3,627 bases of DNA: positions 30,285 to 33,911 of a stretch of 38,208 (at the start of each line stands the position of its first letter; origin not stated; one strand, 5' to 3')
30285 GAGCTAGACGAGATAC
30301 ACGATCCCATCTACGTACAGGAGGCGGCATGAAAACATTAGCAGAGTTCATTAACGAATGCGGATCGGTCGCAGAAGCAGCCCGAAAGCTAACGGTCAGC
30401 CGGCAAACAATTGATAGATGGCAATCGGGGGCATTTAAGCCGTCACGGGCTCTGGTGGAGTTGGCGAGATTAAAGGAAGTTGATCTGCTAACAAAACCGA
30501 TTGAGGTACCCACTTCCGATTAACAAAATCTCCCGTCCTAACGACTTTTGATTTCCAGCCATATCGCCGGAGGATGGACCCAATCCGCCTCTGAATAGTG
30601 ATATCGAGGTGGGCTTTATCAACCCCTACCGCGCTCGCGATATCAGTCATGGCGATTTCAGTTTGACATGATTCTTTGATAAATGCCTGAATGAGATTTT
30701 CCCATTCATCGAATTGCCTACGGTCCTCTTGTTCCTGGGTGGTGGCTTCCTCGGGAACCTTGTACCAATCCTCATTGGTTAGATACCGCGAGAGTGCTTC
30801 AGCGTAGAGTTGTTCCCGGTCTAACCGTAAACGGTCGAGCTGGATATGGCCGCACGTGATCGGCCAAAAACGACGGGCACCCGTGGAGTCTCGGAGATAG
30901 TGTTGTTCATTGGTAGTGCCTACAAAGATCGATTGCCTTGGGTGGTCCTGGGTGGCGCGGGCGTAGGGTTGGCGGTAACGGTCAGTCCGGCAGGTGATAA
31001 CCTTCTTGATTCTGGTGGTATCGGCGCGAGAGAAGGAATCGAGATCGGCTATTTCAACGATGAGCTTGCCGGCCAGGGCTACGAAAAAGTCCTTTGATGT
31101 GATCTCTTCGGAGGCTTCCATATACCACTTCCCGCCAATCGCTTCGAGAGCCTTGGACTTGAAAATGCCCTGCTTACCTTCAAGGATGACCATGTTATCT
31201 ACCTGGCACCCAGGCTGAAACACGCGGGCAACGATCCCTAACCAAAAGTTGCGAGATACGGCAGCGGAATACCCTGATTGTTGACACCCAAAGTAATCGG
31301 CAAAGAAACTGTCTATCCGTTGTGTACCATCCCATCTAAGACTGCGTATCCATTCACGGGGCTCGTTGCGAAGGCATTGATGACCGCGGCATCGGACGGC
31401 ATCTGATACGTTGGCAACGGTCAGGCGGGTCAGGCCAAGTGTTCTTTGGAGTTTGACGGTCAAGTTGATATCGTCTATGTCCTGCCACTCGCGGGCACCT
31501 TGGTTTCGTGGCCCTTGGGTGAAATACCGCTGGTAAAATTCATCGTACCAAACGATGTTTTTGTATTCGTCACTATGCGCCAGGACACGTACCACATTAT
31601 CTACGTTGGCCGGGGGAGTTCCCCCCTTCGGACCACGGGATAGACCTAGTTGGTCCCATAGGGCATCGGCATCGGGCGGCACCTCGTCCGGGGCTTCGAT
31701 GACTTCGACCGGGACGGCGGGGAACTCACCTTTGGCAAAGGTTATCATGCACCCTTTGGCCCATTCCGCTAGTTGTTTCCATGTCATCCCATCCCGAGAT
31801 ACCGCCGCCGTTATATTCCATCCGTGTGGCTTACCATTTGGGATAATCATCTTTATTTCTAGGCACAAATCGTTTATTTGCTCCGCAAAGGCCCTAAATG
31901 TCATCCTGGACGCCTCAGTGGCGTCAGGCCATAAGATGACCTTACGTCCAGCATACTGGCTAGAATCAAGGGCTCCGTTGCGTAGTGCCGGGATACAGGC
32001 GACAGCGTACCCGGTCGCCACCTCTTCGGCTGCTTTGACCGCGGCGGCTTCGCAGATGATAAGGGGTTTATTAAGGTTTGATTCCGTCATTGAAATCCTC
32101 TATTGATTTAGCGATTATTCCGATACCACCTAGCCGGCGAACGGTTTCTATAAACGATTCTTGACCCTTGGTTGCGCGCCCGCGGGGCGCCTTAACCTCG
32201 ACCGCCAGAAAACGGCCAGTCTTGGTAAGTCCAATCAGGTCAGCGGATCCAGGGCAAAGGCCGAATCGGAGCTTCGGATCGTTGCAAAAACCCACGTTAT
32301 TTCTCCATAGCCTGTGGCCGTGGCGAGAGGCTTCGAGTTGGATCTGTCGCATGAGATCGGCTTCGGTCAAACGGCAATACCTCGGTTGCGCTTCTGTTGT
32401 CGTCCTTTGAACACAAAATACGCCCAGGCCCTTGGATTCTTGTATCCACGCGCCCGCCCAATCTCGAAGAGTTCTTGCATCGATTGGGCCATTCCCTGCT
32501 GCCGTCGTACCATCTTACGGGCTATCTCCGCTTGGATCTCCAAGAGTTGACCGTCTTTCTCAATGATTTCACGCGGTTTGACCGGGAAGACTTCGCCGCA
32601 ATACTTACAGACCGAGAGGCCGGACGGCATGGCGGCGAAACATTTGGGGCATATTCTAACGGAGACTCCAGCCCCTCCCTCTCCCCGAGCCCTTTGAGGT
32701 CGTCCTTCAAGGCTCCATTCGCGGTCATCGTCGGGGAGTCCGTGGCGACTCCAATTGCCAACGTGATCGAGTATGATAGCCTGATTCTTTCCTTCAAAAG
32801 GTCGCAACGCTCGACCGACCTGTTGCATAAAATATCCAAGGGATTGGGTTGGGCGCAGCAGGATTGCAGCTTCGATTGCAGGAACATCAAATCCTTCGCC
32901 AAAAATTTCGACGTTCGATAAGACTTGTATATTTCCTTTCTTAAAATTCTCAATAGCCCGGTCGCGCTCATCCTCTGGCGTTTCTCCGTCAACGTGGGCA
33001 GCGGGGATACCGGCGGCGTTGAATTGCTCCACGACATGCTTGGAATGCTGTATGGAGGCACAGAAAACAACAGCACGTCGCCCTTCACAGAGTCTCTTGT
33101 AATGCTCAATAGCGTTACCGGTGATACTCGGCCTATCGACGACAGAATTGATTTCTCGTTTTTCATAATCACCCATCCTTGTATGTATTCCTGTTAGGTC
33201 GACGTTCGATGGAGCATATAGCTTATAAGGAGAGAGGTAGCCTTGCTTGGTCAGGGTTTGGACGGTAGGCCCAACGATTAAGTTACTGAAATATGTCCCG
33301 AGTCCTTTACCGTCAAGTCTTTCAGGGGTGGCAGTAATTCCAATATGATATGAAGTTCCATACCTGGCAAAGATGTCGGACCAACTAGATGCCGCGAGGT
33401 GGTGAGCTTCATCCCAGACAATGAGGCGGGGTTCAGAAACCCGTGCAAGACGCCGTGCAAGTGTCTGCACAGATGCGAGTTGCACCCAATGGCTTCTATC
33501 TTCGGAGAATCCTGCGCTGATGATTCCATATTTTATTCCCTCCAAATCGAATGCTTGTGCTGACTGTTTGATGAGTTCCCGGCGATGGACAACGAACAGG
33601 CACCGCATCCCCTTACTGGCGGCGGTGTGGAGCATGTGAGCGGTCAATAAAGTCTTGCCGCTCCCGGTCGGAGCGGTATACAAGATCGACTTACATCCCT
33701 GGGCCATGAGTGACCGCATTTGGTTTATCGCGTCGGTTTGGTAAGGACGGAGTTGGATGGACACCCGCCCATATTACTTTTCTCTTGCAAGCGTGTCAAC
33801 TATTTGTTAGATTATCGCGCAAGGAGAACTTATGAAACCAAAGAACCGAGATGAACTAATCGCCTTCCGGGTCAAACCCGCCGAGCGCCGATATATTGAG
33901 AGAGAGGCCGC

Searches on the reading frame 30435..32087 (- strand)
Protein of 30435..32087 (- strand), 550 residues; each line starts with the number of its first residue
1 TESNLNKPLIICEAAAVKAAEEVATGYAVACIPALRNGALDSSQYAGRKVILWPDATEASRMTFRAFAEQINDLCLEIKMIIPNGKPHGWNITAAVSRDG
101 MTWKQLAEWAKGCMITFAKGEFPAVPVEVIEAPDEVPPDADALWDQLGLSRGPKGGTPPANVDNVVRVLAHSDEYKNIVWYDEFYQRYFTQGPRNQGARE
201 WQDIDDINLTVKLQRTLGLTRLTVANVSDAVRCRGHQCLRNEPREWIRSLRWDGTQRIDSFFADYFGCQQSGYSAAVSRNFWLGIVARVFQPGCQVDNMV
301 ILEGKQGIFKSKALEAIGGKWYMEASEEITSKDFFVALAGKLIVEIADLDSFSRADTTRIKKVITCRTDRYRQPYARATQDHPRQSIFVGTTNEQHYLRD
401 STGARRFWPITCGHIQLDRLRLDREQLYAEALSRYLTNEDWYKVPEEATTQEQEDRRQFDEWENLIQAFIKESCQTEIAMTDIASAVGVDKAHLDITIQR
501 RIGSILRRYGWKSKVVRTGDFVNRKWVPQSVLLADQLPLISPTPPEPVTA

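Call 9: search_protein_families(library=pfam, proteins=[window:30435-32087:-], max_evalue=0.01)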
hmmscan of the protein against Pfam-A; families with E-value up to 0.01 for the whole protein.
window:30435-32087:- (550 aa): 2 families
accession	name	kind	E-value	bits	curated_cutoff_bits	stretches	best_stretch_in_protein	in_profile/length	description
PF05272.17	VapE-like_dom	-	1.1e-72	244.5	25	1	248-458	2-214/217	Virulence-associated protein E-like domain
PF19263.5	DUF5906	-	2.3e-05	25.4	27.6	1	303-406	2-114/114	Family of unknown function (DUF5906)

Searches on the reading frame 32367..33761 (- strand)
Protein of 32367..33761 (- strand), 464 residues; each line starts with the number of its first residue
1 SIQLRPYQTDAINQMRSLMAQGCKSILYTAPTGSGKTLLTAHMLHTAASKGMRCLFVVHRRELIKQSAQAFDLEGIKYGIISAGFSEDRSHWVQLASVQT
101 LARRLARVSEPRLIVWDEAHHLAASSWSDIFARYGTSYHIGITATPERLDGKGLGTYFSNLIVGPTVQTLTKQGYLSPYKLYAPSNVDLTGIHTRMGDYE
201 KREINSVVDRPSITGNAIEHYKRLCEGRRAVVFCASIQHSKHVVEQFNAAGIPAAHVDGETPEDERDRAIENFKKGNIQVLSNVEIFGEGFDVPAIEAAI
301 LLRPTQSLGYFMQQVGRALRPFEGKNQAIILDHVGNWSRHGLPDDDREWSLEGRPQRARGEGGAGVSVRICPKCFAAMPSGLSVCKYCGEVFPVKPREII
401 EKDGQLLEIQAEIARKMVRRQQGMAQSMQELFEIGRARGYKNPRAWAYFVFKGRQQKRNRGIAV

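Call 9: search_protein_families(library=pfam, proteins=[window:32367-33761:-], max_evalue=0.01)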
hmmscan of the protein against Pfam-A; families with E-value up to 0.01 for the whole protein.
window:32367-33761:- (464 aa): 8 families
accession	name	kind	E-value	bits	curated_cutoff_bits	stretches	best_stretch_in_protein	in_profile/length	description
PF04851.21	ResIII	-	1.2e-26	94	22.5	1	2-148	2-164/164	Type III restriction enzyme, res subunit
PF00271.37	Helicase_C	-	1.5e-18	67.5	23.5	1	225-320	10-108/110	Helicase conserved C-terminal domain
PF00270.35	DEAD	-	1.7e-11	44.6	26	1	5-147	1-161/167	DEAD/DEAH box helicase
PF13401.12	AAA_22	-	1.3e-05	25.9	27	1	22-130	4-104/130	AAA domain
PF13191.12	AAA_16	-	0.00061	20.8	32.6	1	16-128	17-150/167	AAA ATPase domain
PF13307.12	Helicase_C_2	-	0.00065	20.2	25.3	0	228-295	10-82/170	Helicase C-terminal domain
PF18766.7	SWI2_SNF2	-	0.0078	16.3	26.7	0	31-149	26-158/221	SWI2/SNF2 ATPase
PF07652.20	Flavi_DEAD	-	0.0085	16.5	21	0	32-146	13-136/148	Flavivirus DEAD domain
